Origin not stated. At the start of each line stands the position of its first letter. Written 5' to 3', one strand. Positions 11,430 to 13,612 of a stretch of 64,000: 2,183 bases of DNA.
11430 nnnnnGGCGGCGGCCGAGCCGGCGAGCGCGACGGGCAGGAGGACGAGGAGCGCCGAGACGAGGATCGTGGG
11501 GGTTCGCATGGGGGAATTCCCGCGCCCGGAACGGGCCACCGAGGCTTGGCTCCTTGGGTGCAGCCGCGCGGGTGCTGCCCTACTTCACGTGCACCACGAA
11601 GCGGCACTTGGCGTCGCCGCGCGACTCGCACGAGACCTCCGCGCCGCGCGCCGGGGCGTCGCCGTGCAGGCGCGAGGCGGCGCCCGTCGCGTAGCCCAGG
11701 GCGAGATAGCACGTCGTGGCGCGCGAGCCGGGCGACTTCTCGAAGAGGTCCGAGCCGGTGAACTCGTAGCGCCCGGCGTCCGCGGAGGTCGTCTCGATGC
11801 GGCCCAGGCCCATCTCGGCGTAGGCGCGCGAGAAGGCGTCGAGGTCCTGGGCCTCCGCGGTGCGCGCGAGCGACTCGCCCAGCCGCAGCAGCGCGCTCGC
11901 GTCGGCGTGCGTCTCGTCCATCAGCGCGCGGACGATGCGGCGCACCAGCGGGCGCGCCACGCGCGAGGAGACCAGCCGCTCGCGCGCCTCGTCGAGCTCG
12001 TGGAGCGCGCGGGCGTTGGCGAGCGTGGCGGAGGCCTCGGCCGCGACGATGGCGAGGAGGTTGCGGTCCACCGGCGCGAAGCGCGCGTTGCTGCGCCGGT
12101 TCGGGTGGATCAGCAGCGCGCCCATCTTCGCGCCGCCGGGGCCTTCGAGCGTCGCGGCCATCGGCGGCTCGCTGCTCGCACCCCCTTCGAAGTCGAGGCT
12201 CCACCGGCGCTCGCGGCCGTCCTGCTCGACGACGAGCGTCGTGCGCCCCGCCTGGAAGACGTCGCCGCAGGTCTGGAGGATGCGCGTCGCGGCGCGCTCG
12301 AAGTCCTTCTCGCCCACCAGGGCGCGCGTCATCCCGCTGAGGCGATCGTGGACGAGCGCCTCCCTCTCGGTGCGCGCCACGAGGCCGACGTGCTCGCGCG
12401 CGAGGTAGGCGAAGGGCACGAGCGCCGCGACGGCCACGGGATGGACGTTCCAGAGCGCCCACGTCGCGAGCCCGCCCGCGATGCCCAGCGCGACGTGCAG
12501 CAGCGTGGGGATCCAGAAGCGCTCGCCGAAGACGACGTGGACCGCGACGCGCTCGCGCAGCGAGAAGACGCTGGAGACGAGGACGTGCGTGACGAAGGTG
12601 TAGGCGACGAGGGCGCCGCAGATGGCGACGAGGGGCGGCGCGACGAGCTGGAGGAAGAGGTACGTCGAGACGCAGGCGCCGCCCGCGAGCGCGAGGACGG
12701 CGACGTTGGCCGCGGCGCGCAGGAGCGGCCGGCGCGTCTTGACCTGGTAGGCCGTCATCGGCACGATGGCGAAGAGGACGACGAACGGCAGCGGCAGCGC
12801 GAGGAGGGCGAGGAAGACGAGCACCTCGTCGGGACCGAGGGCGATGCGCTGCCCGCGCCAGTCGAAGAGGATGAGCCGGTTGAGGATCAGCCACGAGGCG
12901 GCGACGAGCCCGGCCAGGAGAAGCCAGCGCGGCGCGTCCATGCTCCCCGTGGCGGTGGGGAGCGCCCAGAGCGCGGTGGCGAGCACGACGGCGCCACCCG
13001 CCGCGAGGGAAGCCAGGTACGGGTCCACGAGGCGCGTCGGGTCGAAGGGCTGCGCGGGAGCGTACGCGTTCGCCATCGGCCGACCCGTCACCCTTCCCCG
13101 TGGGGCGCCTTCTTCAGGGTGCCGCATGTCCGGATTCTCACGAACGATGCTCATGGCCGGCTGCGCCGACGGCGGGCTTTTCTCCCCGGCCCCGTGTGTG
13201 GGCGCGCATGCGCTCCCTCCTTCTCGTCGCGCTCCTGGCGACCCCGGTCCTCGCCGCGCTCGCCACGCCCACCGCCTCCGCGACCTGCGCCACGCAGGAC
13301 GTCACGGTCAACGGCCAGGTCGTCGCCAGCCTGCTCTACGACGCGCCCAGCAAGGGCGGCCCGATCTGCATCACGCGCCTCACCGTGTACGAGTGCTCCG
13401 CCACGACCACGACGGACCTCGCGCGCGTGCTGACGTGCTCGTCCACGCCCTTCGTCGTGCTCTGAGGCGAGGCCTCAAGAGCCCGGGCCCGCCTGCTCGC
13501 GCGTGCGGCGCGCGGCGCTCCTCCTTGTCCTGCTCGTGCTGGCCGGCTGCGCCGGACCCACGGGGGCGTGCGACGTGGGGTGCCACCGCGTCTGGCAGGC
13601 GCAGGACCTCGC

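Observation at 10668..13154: Membrane 7TM-GAF-V4R sensor co-oriented with three tandem small Cys-rich secreted proteins: candidate signal-peptide/receptor module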

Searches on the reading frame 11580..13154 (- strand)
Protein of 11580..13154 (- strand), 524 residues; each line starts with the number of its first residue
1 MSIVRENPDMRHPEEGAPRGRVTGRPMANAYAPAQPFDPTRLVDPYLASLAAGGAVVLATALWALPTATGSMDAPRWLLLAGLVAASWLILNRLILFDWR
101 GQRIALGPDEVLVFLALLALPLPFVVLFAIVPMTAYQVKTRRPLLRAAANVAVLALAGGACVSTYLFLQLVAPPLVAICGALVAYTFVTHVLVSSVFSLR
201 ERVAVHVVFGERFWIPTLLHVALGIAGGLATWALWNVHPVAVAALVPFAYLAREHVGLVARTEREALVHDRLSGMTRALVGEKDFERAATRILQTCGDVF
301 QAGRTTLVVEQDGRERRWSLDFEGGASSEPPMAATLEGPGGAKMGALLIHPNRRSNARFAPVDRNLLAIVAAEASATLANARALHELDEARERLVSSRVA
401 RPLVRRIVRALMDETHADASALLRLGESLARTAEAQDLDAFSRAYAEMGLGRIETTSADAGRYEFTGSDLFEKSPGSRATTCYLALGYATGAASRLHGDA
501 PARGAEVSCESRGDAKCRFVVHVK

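Call 3: search_protein_families(library=pfam, proteins=[window:11580-13154:-], max_evalue=0.1)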
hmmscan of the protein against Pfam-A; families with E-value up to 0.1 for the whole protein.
window:11580-13154:- (524 aa): 2 families
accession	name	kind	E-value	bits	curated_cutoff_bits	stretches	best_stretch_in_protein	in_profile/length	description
PF02830.23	V4R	-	3.6e-07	30.6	31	1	475-522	15-61/62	V4R domain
PF03419.18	Peptidase_U4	-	0.011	15.4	28.4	1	116-193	58-134/284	Sporulation factor SpoIIGA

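Call 4: search_protein_families(library=ncbifam, proteins=[window:11580-13154:-], max_evalue=0.1)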
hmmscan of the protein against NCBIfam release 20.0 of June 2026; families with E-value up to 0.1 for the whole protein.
window:11580-13154:- (524 aa): 2 families
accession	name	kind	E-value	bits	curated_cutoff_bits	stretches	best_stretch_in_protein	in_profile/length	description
NF053755.1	MsvR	equivalog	0.0055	16.4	220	1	425-521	137-236/236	transcriptional factor MsvR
NF041906.1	V4R_TF_MobR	exception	0.05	12.1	999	1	477-520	139-181/544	phenol degradation transcriptional regulator MobR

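Call 9: find_homologous_proteins(query=window:11580-13154:-)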
Query window:11580-13154:- (524 aa): 21 proteins with E <= 0.001 among 8000 candidates.
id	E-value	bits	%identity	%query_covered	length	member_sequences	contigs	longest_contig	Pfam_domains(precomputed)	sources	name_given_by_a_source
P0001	0.0e+0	1080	100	95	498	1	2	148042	PF02830.24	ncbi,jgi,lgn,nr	ncbi:MAG: hypothetical protein QOE90_3131 [Thermoplasmata archaeon]|jgi:predicted hydrocarbon bindin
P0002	6.8e-256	868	80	95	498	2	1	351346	PF02830.24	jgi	-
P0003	1.0e-233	795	72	95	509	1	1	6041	PF02830.24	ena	-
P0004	1.1e-161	557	57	67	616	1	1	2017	PF13188.14,PF13185.13,PF02830.24,PF00989.32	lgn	-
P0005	4.5e-158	545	56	92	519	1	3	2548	PF02830.24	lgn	-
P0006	1.3e-157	544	58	68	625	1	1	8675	PF13188.14,PF02830.24,PF08448.17,PF00989.32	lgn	-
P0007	1.7e-155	537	54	95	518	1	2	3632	PF02830.24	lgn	-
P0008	1.8e-155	537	55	92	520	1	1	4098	PF02830.24,PF01590.33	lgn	-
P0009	5.5e-155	535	55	62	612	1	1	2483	PF13426.14,PF13188.14,PF02830.24,PF08448.17,PF00989.32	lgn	-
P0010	6.4e-146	505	56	62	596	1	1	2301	PF13426.14,PF13188.14,PF08448.17,PF00989.32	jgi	jgi:PAS domain S-box-containing protein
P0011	2.5e-143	497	51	94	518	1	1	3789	-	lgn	-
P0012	6.3e-143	495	52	86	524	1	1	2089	PF02830.24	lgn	-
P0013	8.6e-143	495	52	70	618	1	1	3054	PF13426.14,PF13188.14,PF02830.24,PF08448.17,PF00989.32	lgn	-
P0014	3.1e-140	486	51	93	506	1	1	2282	PF02830.24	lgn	-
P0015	4.3e-134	466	55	83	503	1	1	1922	-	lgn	-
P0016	3.2e-133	463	58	75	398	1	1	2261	PF02830.24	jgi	jgi:predicted hydrocarbon binding protein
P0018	2.6e-90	322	41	67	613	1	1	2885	PF13185.13,PF02830.24,PF08448.17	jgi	jgi:PAS domain S-box-containing protein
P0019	1.8e-87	312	41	64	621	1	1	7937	PF02830.24,PF08448.17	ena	-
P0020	1.8e-82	296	43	53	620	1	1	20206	PF02830.24,PF08448.17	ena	-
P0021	1.0e-62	231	37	60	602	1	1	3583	PF02830.24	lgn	-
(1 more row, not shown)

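Call 10: find_encoding_contigs(protein=P0002, flank=6000, max_places=3)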
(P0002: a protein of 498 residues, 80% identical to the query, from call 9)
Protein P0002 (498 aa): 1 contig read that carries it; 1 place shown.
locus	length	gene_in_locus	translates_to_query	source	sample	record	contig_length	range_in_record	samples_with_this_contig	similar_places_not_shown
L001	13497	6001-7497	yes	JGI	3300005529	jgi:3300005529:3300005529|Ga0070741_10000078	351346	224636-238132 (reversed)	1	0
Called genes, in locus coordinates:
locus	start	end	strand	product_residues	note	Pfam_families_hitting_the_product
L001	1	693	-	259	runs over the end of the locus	PF00005:ABC_tran, PF13304:AAA_21 (faint), PF12399:BCA_ABC_TP_C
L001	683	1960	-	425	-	PF02653:BPD_transp_2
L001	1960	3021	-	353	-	PF02653:BPD_transp_2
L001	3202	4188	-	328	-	PF26233:NicX (faint), PF02073:Peptidase_M29 (weak)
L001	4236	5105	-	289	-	-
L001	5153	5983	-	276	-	-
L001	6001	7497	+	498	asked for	PF02830:V4R (weak)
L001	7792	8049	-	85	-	-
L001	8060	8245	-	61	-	-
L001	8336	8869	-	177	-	PF06445:GyrI-like (faint)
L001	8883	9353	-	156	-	-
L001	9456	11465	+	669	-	PF00176:SNF2-rel_dom, PF04851:ResIII, PF00271:Helicase_C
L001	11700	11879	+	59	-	-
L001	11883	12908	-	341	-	PF00296:Bac_luciferase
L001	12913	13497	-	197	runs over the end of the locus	PF02589:LUD_dom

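Call 11: find_encoding_contigs(protein=P0003, flank=6000, max_places=3)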
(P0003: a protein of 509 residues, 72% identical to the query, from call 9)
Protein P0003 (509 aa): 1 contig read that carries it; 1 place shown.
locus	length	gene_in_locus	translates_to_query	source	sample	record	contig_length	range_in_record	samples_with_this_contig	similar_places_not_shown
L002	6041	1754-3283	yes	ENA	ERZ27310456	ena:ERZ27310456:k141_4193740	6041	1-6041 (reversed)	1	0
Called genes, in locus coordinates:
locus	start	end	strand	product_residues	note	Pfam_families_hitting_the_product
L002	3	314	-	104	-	?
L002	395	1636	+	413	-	-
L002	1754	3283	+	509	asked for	PF02830:V4R (weak)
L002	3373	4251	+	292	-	PF01545:Cation_efflux, PF16916:ZT_dimer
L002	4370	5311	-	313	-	PF01012:ETF, PF00766:ETF_alpha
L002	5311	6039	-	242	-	?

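Call 14: find_encoding_contigs(protein=P0008, flank=5000, max_places=3)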
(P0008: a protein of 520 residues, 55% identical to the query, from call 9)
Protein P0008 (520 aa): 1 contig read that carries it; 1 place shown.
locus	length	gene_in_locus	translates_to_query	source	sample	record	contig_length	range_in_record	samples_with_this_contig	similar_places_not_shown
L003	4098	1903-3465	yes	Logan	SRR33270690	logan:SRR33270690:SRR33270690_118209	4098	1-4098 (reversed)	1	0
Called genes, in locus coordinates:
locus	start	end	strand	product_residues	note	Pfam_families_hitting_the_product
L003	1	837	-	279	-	?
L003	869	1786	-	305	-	-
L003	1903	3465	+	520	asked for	PF01590:GAF (faint), PF02830:V4R (weak)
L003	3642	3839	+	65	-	-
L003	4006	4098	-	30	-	?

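Call 15: find_encoding_contigs(protein=P0011, flank=5000, max_places=3)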
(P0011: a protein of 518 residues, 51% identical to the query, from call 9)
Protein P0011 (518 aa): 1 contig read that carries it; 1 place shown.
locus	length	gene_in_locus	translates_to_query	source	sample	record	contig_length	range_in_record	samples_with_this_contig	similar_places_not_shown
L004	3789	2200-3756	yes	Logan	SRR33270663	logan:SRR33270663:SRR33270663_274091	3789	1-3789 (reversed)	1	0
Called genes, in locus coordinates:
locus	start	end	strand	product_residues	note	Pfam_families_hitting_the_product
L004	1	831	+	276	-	?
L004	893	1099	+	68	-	-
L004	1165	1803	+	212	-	-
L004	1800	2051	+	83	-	-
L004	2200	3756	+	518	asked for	-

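Call 32: find_related_loci(query=window:11580-13076:-, collection=genome_contigs, flank=10000)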
Query window:11580-13076:- (498 aa) in genome_contigs; peptide patterns used: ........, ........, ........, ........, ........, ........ (x = any residue, [..] = any of these).
76 stretches matched a pattern; 2 encode a relative of the query (tblastn E <= 1e-3); 1 distinct loci.
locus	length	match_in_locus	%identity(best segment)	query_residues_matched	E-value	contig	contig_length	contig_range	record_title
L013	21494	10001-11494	80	1-498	0e+0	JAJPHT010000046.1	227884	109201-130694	MAG: Proteobacteria bacterium isolate Centralia_MAG_189 k107_34263139, whole genome shotgun sequence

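Call 54: predict_structure(alignment_id=A6)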
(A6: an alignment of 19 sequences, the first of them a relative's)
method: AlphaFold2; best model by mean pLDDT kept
length: 498 residues; sequences in the alignment: 19
mean_pLDDT: 83.1   pTM: 0.55
mean pLDDT of the five models: 83.1, 82.5, 82.1, 81.2, 78.8
residues with pLDDT >= 90: 171; 70-90: 262; 50-70: 52; < 50: 13
segments of 3 or more residues with pLDDT < 50: 1-7, 371-373, 448-450
pLDDT, mean of each block of 10 residues (from residue 1): 45 83 96 95 90 89 78 61 88 95 93 86 95 97 96 97 93 87 88 90 85 73 70 71 78 77 89 87 87 86 88 84 82 80 87 80 64 59 70 79 84 89 88 90 67 74 92 88 78 91
secondary structure, 60 per line:
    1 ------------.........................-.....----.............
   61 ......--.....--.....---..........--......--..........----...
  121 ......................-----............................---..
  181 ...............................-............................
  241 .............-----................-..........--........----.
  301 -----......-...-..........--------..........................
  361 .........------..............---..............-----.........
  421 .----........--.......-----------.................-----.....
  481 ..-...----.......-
elements in order: H13-37 H39-43 H48-66 E69-73 E76-80 H84-93 H96-101 H104-113 H118-142 H148-175 H179-211 H213-253 H259-274 E276-285 E288-295 E306-311 E317-326 H335-369 H376-389 H393-406 H412-421 E426-433 E436-442 H454-470 E476-482 E491-497

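Call 57: fold_search(model_id=the predicted structure, library=pdb)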
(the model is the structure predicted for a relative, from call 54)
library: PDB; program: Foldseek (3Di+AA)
matches with E <= 10: 634; with E <= 0.001: 15
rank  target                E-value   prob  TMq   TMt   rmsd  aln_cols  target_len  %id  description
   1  5frx_A                2.5e-04  1.00  0.19  0.43   5.4       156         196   20  crystal structure of the phenol-responsive sensory domain of the transcription activator PoxR in complex with 4-nitrop (released 2016-03-30)
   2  7vqf                  3.3e-04  1.00  0.19  0.45   5.0       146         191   21  Phenol binding protein, MopR (released 2022-09-07)
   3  5fru_A                3.7e-04  1.00  0.19  0.44   5.4       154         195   20  crystal structure of the phenol-responsive sensory domain of the transcription activator PoxR (released 2016-03-30)
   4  5frz_A                3.7e-04  1.00  0.19  0.43   5.4       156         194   20  crystal structure of the phenol-responsive sensory domain of the transcription activator PoxR with 3,4-dimethylphenol (released 2016-03-30)
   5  5frv_A                4.3e-04  1.00  0.18  0.40   6.3       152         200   21  crystal structure of the phenol-responsive sensory domain of the transcription activator PoxR in complex with 4-methyl (released 2016-03-30)
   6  5frw_A                4.7e-04  1.00  0.20  0.45   4.5       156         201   21  crystal structure of the phenol-responsive sensory domain of the transcription activator PoxR with Phenol (released 2016-04-06)
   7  6iy8_A                4.7e-04  1.00  0.19  0.20   5.3       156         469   22  DmpR-phenol complex of Pseudomonas putida (released 2020-06-10)
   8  5kbh_B                5.8e-04  1.00  0.17  0.38  10.1       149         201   19  CRYSTAL STRUCTURE OF THE AROMATIC SENSOR DOMAIN OF MOPR IN COMPLEX WITH 3-CHLORO-PHENOL (released 2016-07-13)
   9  6iy8_B                6.1e-04  1.00  0.18  0.19  10.9       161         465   21  DmpR-phenol complex of Pseudomonas putida (released 2020-06-10)
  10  5frw_B                7.6e-04  1.00  0.20  0.45   5.0       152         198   22  crystal structure of the phenol-responsive sensory domain of the transcription activator PoxR with Phenol (released 2016-04-06)
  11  5kbh_A                8.0e-04  1.00  0.20  0.45   4.6       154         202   18  CRYSTAL STRUCTURE OF THE AROMATIC SENSOR DOMAIN OF MOPR IN COMPLEX WITH 3-CHLORO-PHENOL (released 2016-07-13)
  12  5kbe_B                8.3e-04  1.00  0.16  0.35  10.4       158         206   18  CRYSTAL STRUCTURE OF THE AROMATIC SENSOR DOMAIN OF MOPR IN COMPLEX WITH PHENOL (released 2016-07-13)
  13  5kbg_B                8.7e-04  1.00  0.18  0.41   5.1       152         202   18  CRYSTAL STRUCTURE OF THE AROMATIC SENSOR DOMAIN OF MOPR IN COMPLEX WITH OCRESOL (released 2016-07-13)
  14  5kbe_A                9.5e-04  1.00  0.21  0.47   4.0       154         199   19  CRYSTAL STRUCTURE OF THE AROMATIC SENSOR DOMAIN OF MOPR IN COMPLEX WITH PHENOL (released 2016-07-13)
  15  5kbi_A                1.0e-03  1.00  0.21  0.47   4.2       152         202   18  CRYSTAL STRUCTURE OF THE AROMATIC SENSOR DOMAIN OF MOPR IN COMPLEX WITH CATACHOL (released 2016-07-13)
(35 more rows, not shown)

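Call 61: find_related_loci(query=A6, collection=metagenome_contigs, flank=6000)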
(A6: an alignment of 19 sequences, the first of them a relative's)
Query A6 (498 aa) in metagenome_contigs; peptide patterns used: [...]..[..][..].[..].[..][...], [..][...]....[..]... (x = any residue, [..] = any of these).
56 stretches matched a pattern; 10 encode a relative of the query (tblastn E <= 1e-3); 10 distinct loci.
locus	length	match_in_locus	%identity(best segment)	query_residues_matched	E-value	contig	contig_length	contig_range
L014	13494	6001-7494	80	1-498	0e+0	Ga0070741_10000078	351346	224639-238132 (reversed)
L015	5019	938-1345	57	364-498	3e-43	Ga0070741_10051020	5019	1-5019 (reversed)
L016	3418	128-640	47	328-498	7e-41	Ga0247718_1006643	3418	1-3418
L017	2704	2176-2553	48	373-498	4e-33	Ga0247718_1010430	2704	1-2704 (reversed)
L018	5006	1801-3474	36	51-495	5e-29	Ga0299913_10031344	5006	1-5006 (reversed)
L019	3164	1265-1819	35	313-498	9e-26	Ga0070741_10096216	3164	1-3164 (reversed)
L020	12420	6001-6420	38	359-496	1e-21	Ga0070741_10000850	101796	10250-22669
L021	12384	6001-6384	37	370-498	3e-21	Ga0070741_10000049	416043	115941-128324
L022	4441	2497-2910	39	358-498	4e-21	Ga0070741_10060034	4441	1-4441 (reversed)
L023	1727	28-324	40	399-498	9e-16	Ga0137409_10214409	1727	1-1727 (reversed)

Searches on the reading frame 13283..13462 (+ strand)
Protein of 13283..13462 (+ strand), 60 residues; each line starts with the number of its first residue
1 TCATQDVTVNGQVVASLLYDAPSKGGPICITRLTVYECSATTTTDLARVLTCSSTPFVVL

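Call 73: find_homologous_proteins(query=A7, max_evalue=0.01)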
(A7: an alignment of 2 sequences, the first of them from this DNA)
Query A7 (2 sequences) (60 aa, profile of the alignment): 5 proteins with E <= 0.01 among 5 candidates.
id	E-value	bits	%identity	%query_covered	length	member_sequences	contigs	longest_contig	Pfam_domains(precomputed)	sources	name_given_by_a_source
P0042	4.0e-31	125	44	92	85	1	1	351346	-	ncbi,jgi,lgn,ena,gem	-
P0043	5.4e-31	124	100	100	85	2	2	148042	-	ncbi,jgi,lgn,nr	ncbi:MAG: hypothetical protein QOE90_3132 [Thermoplasmata archaeon]|jgi:hypothetical protein|nr:hypo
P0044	3.7e-25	105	58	100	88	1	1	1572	-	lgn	-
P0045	1.2e-23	101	58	100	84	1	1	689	-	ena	-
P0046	3.1e-15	74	54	98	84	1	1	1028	-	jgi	-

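Call 74: find_encoding_contigs(protein=P0044, flank=3000, max_places=3)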
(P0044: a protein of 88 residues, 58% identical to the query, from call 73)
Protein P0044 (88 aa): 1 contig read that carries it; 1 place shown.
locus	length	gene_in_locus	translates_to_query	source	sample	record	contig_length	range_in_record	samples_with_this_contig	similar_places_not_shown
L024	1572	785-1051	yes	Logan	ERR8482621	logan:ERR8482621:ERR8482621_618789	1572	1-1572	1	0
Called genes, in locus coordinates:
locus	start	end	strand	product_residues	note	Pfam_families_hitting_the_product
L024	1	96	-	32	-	?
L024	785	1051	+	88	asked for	-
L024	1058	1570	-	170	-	?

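Call 75: find_encoding_contigs(protein=P0046, flank=3000, max_places=3)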
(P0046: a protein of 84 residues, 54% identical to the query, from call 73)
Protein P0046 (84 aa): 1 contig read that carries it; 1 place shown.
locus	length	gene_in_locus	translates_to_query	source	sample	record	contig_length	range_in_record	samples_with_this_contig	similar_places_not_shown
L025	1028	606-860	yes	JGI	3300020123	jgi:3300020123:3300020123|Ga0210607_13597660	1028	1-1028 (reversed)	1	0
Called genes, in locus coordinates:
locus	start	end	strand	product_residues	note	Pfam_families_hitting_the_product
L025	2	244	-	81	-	?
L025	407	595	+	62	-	-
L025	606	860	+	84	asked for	-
